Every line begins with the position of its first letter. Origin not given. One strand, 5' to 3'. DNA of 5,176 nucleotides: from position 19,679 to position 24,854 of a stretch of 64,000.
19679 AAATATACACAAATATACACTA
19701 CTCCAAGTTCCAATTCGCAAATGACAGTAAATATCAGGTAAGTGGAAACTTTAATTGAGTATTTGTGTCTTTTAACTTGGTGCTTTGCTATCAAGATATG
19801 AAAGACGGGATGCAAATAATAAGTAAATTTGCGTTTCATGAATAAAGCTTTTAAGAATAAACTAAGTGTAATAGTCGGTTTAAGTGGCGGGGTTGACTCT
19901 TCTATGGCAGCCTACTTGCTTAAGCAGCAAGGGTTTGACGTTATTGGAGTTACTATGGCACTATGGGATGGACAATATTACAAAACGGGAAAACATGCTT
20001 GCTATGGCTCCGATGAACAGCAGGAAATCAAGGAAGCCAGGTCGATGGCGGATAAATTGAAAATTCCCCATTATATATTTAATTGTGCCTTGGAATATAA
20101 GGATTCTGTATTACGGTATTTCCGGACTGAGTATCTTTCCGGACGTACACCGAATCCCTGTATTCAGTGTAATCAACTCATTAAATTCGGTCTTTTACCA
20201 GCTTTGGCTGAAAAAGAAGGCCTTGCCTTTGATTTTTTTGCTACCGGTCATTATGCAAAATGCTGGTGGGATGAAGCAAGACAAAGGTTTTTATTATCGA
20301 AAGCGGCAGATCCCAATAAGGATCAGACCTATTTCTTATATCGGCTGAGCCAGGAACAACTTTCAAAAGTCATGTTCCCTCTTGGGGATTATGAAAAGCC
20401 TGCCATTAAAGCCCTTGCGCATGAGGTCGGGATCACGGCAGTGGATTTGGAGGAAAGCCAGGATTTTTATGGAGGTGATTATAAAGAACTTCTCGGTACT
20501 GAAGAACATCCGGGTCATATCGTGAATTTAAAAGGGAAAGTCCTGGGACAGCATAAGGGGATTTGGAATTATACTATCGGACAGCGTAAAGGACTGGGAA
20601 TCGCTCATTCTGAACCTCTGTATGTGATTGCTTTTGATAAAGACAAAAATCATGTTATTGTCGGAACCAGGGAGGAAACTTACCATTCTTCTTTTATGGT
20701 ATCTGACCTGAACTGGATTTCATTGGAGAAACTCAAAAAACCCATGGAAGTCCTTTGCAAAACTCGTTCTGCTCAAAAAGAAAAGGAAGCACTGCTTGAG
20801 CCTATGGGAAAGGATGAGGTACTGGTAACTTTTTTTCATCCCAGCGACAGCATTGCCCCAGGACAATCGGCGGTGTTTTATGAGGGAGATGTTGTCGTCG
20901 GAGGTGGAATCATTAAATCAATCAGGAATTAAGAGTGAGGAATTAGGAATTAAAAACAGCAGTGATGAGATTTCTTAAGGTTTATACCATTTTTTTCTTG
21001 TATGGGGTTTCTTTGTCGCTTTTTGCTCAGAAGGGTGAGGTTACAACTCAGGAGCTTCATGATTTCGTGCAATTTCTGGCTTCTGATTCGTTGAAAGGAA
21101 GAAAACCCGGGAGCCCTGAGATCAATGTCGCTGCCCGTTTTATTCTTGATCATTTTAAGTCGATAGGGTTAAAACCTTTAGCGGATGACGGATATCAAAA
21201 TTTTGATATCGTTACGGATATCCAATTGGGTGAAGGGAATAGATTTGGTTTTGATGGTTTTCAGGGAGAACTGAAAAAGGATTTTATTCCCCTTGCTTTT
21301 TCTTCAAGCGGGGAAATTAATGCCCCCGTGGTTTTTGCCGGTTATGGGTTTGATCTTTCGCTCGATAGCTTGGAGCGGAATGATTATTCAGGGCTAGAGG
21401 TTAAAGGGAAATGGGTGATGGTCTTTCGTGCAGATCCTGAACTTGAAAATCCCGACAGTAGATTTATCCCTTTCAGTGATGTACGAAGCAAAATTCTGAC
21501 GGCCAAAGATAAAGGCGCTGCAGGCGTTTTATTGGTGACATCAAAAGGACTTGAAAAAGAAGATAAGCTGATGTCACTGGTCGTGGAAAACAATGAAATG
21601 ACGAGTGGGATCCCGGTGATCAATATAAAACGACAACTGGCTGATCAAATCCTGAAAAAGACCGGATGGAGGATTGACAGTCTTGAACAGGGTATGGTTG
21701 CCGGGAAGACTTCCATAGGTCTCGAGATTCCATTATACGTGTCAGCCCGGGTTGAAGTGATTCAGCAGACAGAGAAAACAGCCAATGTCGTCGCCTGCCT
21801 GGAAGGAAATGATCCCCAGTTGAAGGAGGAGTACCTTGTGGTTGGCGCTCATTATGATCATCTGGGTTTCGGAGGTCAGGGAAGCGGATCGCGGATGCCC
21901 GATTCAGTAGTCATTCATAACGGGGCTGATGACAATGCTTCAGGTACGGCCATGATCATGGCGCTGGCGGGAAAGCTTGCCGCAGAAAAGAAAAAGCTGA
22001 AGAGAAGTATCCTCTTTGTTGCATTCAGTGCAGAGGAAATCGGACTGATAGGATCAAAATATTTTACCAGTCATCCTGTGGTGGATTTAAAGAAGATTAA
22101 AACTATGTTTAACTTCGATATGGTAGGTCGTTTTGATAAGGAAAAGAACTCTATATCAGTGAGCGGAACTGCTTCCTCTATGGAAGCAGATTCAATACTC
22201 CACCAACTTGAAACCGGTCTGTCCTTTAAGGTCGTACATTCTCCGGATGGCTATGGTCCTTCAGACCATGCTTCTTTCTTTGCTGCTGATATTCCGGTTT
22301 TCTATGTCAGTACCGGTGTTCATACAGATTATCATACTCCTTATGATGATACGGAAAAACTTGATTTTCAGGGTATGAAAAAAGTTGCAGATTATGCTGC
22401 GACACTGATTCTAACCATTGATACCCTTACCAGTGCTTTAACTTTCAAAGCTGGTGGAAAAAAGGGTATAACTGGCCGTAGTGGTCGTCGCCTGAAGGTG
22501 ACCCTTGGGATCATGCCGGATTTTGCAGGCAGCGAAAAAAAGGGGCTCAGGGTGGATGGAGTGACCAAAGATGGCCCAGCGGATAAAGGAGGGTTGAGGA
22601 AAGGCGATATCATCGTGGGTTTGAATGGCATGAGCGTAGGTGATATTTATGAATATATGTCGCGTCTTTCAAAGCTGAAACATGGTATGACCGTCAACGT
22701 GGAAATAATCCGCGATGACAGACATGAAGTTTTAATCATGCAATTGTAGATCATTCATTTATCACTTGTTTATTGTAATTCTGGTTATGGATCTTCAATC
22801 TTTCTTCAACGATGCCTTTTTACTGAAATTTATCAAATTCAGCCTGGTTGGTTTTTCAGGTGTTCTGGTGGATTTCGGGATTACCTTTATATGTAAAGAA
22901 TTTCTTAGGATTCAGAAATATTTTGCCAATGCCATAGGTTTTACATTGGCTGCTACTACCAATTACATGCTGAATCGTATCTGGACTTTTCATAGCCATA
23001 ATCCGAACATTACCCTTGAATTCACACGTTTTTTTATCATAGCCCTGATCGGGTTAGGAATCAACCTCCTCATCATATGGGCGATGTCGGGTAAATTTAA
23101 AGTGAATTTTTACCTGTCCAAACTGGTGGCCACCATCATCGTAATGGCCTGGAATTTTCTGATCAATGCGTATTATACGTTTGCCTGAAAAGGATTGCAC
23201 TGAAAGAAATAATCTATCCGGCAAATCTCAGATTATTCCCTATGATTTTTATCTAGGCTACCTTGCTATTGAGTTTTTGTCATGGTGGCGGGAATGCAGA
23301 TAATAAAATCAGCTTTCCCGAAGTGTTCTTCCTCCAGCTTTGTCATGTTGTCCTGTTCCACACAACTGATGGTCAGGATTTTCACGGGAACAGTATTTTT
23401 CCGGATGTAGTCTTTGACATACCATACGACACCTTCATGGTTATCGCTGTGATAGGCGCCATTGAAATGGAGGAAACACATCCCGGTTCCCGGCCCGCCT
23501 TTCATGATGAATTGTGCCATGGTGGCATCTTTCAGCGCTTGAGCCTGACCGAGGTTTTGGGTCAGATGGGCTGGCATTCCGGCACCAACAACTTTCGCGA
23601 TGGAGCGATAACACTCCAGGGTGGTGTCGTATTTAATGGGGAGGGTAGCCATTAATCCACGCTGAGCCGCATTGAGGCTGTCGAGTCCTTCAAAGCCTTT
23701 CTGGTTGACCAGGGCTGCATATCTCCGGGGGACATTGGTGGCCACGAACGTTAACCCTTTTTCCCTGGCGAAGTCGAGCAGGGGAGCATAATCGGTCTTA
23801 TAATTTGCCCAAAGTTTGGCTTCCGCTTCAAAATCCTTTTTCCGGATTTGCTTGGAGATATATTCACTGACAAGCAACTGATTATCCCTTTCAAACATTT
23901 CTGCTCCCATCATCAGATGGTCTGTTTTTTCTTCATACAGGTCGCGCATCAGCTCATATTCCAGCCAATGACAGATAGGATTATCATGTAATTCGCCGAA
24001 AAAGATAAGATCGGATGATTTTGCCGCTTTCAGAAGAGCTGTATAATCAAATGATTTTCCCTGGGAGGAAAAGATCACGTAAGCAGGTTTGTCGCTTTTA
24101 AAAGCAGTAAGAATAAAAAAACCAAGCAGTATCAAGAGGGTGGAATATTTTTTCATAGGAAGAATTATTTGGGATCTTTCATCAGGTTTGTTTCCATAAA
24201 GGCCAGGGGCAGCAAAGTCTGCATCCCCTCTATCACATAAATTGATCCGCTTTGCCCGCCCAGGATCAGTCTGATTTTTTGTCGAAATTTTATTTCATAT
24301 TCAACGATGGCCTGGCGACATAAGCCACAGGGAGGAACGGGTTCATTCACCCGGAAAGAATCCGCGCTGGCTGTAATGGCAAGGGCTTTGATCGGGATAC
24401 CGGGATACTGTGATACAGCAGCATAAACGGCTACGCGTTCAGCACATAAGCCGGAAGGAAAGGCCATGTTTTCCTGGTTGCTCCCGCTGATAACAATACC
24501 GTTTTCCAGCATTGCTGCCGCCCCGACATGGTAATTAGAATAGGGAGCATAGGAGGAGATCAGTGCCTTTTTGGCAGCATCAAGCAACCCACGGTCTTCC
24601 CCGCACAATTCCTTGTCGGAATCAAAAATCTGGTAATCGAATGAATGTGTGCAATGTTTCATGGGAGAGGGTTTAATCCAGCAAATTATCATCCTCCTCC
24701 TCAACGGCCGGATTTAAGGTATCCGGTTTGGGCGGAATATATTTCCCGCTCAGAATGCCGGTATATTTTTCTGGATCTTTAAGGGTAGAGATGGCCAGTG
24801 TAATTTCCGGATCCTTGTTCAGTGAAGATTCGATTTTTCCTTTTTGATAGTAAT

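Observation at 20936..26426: Identical 18-nt element placed exactly 11 nt upstream of the ATG of two different PDZ-containing secreted peptidase genes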

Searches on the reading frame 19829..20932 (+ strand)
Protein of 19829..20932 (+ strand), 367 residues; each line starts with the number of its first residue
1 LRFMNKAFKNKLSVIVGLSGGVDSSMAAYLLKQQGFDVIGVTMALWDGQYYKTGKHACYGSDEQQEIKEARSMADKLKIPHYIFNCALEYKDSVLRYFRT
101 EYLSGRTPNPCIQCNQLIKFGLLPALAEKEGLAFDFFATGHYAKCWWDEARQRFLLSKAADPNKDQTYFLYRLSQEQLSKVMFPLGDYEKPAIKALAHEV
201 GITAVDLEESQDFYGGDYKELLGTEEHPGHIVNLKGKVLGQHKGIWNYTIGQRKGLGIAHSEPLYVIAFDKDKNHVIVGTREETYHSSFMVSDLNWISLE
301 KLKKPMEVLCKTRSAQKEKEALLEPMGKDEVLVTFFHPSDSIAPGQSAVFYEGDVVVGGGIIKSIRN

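Call 8: search_protein_families(library=pfam, proteins=[window:19829-20932:+])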
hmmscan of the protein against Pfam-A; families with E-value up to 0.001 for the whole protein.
window:19829-20932:+ (367 aa): 6 families
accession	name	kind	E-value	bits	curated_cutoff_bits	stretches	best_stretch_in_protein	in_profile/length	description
PF03054.22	tRNA_Me_trans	-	4.2e-63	213.1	20.6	1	13-212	2-196/202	tRNA methyl transferase HUP domain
PF20259.3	tRNA_Me_trans_M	-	7.4e-21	73.9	27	1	225-279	9-65/66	tRNA methyl transferase PRC-barrel domain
PF20258.4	tRNA_Me_trans_C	-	6.1e-19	68.6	20.6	1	288-362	3-77/77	Aminomethyltransferase beta-barrel domain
PF06508.19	QueC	-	5.4e-06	26.5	22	0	14-87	2-61/210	Queuosine biosynthesis protein QueC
PF02540.23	NAD_synthase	-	8.2e-05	22.3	21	1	13-48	20-43/242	NAD synthase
PF00733.27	Asn_synthase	-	0.00021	21.5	21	1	13-84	19-77/354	Asparagine synthase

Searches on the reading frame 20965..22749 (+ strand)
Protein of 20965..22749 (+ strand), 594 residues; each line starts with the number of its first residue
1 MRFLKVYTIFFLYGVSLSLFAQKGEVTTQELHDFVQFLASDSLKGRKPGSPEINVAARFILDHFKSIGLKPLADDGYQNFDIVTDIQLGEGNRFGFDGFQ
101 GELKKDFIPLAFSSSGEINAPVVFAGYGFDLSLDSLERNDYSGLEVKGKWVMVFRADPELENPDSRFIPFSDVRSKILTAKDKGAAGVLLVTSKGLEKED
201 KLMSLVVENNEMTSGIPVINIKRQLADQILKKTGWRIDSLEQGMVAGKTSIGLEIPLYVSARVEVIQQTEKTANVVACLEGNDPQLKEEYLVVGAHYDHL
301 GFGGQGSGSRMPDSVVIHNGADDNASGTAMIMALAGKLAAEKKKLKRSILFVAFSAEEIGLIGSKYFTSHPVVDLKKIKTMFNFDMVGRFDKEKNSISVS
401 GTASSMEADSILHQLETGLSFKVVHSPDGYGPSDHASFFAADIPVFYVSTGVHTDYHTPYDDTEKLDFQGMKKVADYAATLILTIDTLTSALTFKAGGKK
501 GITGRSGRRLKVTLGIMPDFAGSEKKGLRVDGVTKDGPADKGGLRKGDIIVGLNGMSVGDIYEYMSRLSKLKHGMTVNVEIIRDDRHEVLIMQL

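Call 8: search_protein_families(library=pfam, proteins=[window:20965-22749:+])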
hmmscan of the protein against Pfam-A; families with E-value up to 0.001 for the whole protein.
window:20965-22749:+ (594 aa): 7 families
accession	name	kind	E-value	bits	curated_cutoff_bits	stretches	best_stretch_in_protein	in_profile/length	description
PF04389.22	Peptidase_M28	-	7e-45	153.6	21.3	1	274-481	1-192/193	Peptidase family M28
PF13180.12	PDZ_2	-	1.1e-11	45.2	27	1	524-587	10-73/80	PDZ domain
PF17820.7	PDZ_6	-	3.5e-08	33.5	27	1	530-564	2-36/54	PDZ domain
PF01546.33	Peptidase_M20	-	9.6e-08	32.6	24.6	1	293-482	2-204/206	Peptidase family M20/M25/M40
PF00595.29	PDZ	-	7e-07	30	23.2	1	511-561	23-60/81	PDZ domain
PF02225.27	PA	-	5.5e-06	26.8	23.9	1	120-228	3-94/95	PA domain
PF16254.10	DUF4910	-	1e-05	25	26.6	1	321-484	83-243/247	Domain of unknown function (DUF4910)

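Call 10: find_encoding_contigs(protein=window:20965-22749:+, flank=10000, max_places=10)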
Protein window:20965-22749:+ (594 aa): 4 contigs read that carry it; 2 places shown.
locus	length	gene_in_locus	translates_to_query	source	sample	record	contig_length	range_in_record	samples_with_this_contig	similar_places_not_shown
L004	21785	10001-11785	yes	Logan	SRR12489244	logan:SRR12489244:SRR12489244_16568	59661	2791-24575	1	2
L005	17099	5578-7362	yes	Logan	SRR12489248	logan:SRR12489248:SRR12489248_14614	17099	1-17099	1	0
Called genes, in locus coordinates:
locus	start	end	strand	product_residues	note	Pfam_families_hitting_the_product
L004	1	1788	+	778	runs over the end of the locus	PF01433:Peptidase_M1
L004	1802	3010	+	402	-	PF07690:MFS_1, PF12832:MFS_1_like, PF07690:MFS_1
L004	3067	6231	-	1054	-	PF05345:He_PIG, PF16130:DUF4842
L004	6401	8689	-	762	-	PF16130:DUF4842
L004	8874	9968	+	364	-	PF03054:tRNA_Me_trans, PF06508:QueC (faint), PF20259:tRNA_Me_trans_M, PF20258:tRNA_Me_trans_C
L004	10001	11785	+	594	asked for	PF02225:PA (weak), PF16254:DUF4910 (faint), PF04389:Peptidase_M28, PF01546:Peptidase_M20 (weak), PF00595:PDZ (weak), PF13180:PDZ_2, PF17820:PDZ_6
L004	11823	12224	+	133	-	PF04138:GtrA_DPMS_TM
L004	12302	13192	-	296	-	PF04187:Cofac_haem_bdg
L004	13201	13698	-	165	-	PF08211:dCMP_cyt_deam_2, PF00383:dCMP_cyt_deam_1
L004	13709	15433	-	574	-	PF00595:PDZ, PF13180:PDZ_2, PF17820:PDZ_6, PF03572:Peptidase_S41, PF28547:CHD_PDZ-protease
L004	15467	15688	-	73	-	PF01809:YidD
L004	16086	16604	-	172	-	PF02602:HEM4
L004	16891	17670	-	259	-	PF14093:DUF4271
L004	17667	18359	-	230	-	PF00849:PseudoU_synth_2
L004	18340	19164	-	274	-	PF02548:Pantoate_transf, PF13714:PEP_mutase (weak)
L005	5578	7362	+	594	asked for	PF02225:PA (weak), PF16254:DUF4910 (faint), PF04389:Peptidase_M28, PF01546:Peptidase_M20 (weak), PF00595:PDZ (weak), PF13180:PDZ_2, PF17820:PDZ_6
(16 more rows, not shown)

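Call 46: find_homologous_proteins(query=window:20965-22749:+, max_evalue=1e-100)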
Query window:20965-22749:+ (594 aa): 3494 proteins with E <= 1e-100 among 8000 candidates; the best 120 are listed.
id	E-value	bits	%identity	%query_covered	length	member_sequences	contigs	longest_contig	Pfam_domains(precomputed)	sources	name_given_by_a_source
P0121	0.0e+0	1319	100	100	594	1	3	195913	PF01546.34,PF02225.28,PF17820.8,PF04389.23,PF00595.30,PF13180.13,PF16254.11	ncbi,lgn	-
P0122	0.0e+0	1304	99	100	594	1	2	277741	PF01546.34,PF02225.28,PF17820.8,PF04389.23,PF00595.30,PF13180.13,PF16254.11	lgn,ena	-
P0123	0.0e+0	1210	92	98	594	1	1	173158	PF01546.34,PF02225.28,PF17820.8,PF04389.23,PF00595.30,PF13180.13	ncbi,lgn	-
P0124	0.0e+0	1045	78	100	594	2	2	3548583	PF01546.34,PF02225.28,PF17820.8,PF04389.23,PF00595.30,PF13180.13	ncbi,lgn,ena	-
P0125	0.0e+0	1045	78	100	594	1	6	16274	PF01546.34,PF02225.28,PF17820.8,PF04389.23,PF00595.30,PF13180.13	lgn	-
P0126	0.0e+0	1035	77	100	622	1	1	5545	PF01546.34,PF17820.8,PF04389.23,PF00595.30,PF13180.13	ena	-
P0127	0.0e+0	1018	75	100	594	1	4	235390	PF01546.34,PF17820.8,PF04389.23,PF00595.30,PF13180.13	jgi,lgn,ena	-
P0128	8.0e-283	957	71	98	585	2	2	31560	PF17820.8,PF04389.23,PF00595.30,PF13180.13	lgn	-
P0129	4.0e-281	952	71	100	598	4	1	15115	PF01546.34,PF17820.8,PF04389.23,PF00595.30,PF13180.13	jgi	-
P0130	4.3e-281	952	71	100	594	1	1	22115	PF01546.34,PF17820.8,PF04389.23,PF00595.30,PF13180.13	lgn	-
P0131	6.7e-281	951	71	100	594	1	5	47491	PF01546.34,PF17820.8,PF04389.23,PF00595.30,PF13180.13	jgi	-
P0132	7.8e-281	951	71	97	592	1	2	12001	PF01546.34,PF02225.28,PF17820.8,PF04389.23,PF00595.30,PF13180.13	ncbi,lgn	-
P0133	4.5e-279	945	71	100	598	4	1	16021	PF01546.34,PF17820.8,PF04389.23,PF00595.30,PF13180.13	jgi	-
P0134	9.8e-279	944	71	97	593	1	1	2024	PF01546.34,PF02225.28,PF17820.8,PF04389.23,PF00595.30,PF13180.13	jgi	jgi:aminopeptidase YwaD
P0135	4.4e-278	942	69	99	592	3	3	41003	PF01546.34,PF02225.28,PF17820.8,PF04389.23,PF00595.30,PF13180.13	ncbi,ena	-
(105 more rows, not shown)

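Call 47: find_encoding_contigs(protein=P0123, flank=10000, max_places=2)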
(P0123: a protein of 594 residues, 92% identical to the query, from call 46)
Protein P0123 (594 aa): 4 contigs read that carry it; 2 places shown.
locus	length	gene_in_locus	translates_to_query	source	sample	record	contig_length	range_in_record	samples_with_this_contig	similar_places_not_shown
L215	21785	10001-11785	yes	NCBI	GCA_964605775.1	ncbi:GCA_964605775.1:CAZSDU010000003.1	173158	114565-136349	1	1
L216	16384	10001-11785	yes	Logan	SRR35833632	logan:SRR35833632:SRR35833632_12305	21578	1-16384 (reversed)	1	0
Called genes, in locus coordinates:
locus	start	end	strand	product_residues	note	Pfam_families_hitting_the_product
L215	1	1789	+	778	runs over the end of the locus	PF01433:Peptidase_M1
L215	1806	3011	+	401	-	PF12832:MFS_1_like, PF07690:MFS_1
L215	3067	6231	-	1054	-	PF05345:He_PIG, PF16130:DUF4842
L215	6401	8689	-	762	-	PF16130:DUF4842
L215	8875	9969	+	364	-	PF02540:NAD_synthase (faint), PF03054:tRNA_Me_trans, PF06508:QueC (faint), PF20259:tRNA_Me_trans_M, PF20258:tRNA_Me_trans_C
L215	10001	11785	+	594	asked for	PF02225:PA (faint), PF04389:Peptidase_M28, PF01546:Peptidase_M20, PF00595:PDZ (weak), PF13180:PDZ_2, PF17820:PDZ_6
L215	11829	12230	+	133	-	PF04138:GtrA_DPMS_TM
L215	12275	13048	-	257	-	PF13847:Methyltransf_31, PF08241:Methyltransf_11, PF08242:Methyltransf_12 (weak), PF13649:Methyltransf_25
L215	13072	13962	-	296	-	PF04187:Cofac_haem_bdg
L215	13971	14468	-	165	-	PF08211:dCMP_cyt_deam_2, PF00383:dCMP_cyt_deam_1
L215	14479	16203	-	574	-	PF00595:PDZ, PF13180:PDZ_2, PF17820:PDZ_6, PF03572:Peptidase_S41, PF28547:CHD_PDZ-protease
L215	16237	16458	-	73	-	PF01809:YidD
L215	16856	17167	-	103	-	PF02602:HEM4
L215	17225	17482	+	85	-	-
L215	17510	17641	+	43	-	-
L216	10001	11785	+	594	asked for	PF02225:PA (faint), PF04389:Peptidase_M28, PF01546:Peptidase_M20, PF00595:PDZ (weak), PF13180:PDZ_2, PF17820:PDZ_6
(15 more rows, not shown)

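Call 48: find_encoding_contigs(protein=P0125, flank=10000, max_places=2)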
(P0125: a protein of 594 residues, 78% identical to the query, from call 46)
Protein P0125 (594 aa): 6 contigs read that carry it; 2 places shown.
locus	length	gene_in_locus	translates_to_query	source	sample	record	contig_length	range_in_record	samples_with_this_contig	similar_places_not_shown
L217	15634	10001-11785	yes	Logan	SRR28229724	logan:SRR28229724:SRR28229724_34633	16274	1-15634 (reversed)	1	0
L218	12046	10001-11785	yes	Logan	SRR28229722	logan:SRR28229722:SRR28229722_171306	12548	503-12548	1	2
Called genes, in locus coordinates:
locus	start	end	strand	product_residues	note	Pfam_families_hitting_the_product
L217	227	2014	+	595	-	PF18962:Por_Secre_tail (faint)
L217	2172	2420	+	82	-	-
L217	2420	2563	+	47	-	-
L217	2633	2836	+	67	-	-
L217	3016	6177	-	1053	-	PF05345:He_PIG, PF16130:DUF4842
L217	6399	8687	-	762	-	PF16130:DUF4842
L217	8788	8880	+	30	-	-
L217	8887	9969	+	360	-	PF00733:Asn_synthase (weak), PF02540:NAD_synthase (weak), PF03054:tRNA_Me_trans, PF06508:QueC (weak), PF20259:tRNA_Me_trans_M, PF20258:tRNA_Me_trans_C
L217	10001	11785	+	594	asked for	PF02225:PA (weak), PF04389:Peptidase_M28, PF01546:Peptidase_M20 (weak), PF00595:PDZ (weak), PF13180:PDZ_2, PF17820:PDZ_6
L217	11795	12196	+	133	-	PF04138:GtrA_DPMS_TM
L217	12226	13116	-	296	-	PF04187:Cofac_haem_bdg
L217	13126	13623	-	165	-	PF08211:dCMP_cyt_deam_2 (weak), PF00383:dCMP_cyt_deam_1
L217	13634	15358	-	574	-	PF00595:PDZ, PF13180:PDZ_2, PF17820:PDZ_6, PF03572:Peptidase_S41, PF28547:CHD_PDZ-protease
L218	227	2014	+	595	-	PF18962:Por_Secre_tail (faint)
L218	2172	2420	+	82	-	-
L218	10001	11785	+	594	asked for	PF02225:PA (weak), PF04389:Peptidase_M28, PF01546:Peptidase_M20 (weak), PF00595:PDZ (weak), PF13180:PDZ_2, PF17820:PDZ_6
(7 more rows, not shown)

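Call 49: find_encoding_contigs(protein=P0126, flank=10000, max_places=2)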
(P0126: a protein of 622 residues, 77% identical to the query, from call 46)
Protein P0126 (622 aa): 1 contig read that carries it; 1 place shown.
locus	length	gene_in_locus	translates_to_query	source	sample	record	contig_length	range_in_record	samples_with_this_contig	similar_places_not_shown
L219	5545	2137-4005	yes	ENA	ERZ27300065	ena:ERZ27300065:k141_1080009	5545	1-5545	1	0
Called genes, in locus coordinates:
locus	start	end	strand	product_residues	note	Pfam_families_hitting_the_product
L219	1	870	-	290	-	?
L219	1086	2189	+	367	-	PF00733:Asn_synthase (weak), PF02540:NAD_synthase (weak), PF02568:ThiI (faint), PF03054:tRNA_Me_trans, PF06508:QueC (weak), PF20259:tRNA_Me_trans_M, PF20258:tRNA_Me_trans_C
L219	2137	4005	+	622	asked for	PF04389:Peptidase_M28, PF01546:Peptidase_M20 (weak), PF00595:PDZ (weak), PF13180:PDZ_2, PF17820:PDZ_6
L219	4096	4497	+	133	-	PF04138:GtrA_DPMS_TM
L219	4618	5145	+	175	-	PF10543:ORF6N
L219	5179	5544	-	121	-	?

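Call 60: find_encoding_contigs(protein=P0122, flank=10000, max_places=3)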
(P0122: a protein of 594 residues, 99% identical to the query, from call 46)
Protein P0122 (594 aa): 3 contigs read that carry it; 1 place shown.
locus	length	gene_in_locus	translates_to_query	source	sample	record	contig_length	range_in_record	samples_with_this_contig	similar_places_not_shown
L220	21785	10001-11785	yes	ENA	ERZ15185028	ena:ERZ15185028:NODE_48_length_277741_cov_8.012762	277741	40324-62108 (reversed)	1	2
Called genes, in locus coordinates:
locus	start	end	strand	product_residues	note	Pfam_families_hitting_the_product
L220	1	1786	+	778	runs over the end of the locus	PF01433:Peptidase_M1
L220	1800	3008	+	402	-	PF07690:MFS_1, PF12832:MFS_1_like, PF07690:MFS_1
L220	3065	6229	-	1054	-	PF05345:He_PIG, PF16130:DUF4842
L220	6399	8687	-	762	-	PF16130:DUF4842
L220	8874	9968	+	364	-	PF03054:tRNA_Me_trans, PF06508:QueC (faint), PF20259:tRNA_Me_trans_M, PF20258:tRNA_Me_trans_C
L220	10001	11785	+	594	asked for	PF02225:PA (weak), PF16254:DUF4910 (faint), PF04389:Peptidase_M28, PF01546:Peptidase_M20 (weak), PF00595:PDZ (weak), PF13180:PDZ_2, PF17820:PDZ_6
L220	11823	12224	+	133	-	PF04138:GtrA_DPMS_TM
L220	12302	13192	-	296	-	PF04187:Cofac_haem_bdg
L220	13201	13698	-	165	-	PF08211:dCMP_cyt_deam_2, PF00383:dCMP_cyt_deam_1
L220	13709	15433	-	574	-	PF00595:PDZ, PF13180:PDZ_2, PF17820:PDZ_6, PF03572:Peptidase_S41, PF28547:CHD_PDZ-protease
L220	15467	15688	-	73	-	PF01809:YidD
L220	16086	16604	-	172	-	PF02602:HEM4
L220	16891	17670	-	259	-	PF14093:DUF4271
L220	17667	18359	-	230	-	PF00849:PseudoU_synth_2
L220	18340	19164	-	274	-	PF02548:Pantoate_transf, PF13714:PEP_mutase (weak)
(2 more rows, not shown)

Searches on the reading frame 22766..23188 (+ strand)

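Call 8: search_protein_families(library=pfam, proteins=[window:22766-23188:+])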
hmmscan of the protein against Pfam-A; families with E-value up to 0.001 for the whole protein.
window:22766-23188:+ (140 aa): 1 family
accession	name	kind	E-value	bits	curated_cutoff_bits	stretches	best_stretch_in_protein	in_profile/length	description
PF04138.20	GtrA_DPMS_TM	-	7.4e-28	97.5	26.1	1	24-139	1-117/117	GtrA/DPMS, transmembrane domain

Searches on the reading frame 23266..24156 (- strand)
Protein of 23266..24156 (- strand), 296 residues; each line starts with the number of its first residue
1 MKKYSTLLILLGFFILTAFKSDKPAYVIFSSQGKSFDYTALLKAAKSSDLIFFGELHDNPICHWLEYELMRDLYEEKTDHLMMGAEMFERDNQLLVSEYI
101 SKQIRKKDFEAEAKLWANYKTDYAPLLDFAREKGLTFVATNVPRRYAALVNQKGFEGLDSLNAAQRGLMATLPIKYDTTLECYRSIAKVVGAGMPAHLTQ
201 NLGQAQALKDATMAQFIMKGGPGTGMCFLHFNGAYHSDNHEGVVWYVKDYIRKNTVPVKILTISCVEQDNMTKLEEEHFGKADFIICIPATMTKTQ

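Call 8: search_protein_families(library=pfam, proteins=[window:23266-24156:-])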
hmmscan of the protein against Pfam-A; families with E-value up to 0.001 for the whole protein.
window:23266-24156:- (296 aa): 1 family
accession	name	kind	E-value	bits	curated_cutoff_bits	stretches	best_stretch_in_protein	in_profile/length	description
PF04187.18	Cofac_haem_bdg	-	7.7e-55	186.6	27.7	1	41-247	1-213/213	Haem-binding uptake, Tiki superfamily, ChaN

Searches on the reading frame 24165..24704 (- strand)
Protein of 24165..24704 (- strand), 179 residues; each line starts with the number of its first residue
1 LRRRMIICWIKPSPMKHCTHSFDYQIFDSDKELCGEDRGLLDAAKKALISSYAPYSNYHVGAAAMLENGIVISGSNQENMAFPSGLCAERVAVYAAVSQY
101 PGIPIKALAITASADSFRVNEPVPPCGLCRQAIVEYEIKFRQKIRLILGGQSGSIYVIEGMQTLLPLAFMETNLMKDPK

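Call 8: search_protein_families(library=pfam, proteins=[window:24165-24704:-])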
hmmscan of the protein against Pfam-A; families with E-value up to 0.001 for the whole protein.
window:24165-24704:- (179 aa): 2 families
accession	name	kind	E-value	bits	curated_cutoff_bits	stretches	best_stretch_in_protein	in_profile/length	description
PF00383.29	dCMP_cyt_deam_1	-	4.7e-13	49.3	25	1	38-139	5-96/102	Cytidine and deoxycytidylate deaminase zinc-binding region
PF08211.18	dCMP_cyt_deam_2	-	2.9e-08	34.4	25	1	28-98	32-102/130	Cytidine and deoxycytidylate deaminase zinc-binding region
